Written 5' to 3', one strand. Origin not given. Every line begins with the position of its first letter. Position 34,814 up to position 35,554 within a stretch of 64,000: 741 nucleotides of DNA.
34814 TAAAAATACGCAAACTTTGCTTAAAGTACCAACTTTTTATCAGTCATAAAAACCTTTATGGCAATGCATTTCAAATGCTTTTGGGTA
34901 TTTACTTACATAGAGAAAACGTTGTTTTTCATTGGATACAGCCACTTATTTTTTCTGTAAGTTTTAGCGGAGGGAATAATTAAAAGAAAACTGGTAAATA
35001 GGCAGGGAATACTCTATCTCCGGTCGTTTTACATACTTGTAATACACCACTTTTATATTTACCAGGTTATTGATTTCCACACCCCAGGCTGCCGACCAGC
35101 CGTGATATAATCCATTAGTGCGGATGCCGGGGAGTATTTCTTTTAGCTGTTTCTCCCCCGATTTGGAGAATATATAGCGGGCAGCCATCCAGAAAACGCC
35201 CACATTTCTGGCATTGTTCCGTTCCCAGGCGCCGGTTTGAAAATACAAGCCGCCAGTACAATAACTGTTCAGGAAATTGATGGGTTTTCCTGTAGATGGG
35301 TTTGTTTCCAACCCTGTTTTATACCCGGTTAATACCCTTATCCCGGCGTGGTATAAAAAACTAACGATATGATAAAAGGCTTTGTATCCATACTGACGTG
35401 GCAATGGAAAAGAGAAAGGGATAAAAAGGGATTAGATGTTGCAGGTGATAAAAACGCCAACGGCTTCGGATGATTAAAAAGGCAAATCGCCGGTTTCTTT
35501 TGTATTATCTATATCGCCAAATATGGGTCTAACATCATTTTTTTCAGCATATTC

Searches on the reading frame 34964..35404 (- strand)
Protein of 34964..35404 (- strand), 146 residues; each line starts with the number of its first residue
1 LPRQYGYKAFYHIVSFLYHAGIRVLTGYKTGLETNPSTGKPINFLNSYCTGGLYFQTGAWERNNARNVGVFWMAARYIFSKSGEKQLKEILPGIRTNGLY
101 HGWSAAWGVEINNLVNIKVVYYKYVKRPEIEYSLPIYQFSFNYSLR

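Call 50: search_protein_families(library=pfam, proteins=[window:34964-35404:-], max_evalue=0.01)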
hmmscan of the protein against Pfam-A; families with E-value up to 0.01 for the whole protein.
window:34964-35404:- (146 aa): 0 families

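Call 59: find_related_loci(query=window:34964-35404:-, collection=metagenome_contigs, flank=4000)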
Query window:34964-35404:- (146 aa) in metagenome_contigs; peptide patterns used: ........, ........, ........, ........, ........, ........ (x = any residue, [..] = any of these).
424 stretches matched a pattern; 163 encode a relative of the query (tblastn E <= 1e-3); the best 80 are kept; 80 distinct loci.
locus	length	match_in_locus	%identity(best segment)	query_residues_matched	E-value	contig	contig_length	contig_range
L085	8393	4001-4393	85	16-146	2e-76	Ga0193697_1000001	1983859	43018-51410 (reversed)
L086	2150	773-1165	82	16-146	6e-77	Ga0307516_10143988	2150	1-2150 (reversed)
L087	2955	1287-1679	82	16-146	8e-75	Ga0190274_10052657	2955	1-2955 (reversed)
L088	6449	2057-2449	79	16-146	3e-71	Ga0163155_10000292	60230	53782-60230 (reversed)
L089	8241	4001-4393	79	16-146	4e-71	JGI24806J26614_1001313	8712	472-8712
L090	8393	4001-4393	77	16-146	2e-70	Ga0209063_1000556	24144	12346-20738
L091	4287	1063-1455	76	16-146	3e-70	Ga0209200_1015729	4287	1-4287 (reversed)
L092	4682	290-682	76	16-146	5e-70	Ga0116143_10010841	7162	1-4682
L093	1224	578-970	77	16-146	1e-74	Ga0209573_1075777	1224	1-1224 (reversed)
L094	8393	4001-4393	77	16-146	3e-69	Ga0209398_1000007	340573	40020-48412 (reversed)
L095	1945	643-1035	77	16-146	8e-71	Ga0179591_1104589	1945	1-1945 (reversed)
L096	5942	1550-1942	85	16-146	3e-68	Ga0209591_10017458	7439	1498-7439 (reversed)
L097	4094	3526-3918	85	16-146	3e-68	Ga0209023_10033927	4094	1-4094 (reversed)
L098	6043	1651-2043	85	16-146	5e-68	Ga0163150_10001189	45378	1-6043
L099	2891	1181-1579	74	14-146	1e-65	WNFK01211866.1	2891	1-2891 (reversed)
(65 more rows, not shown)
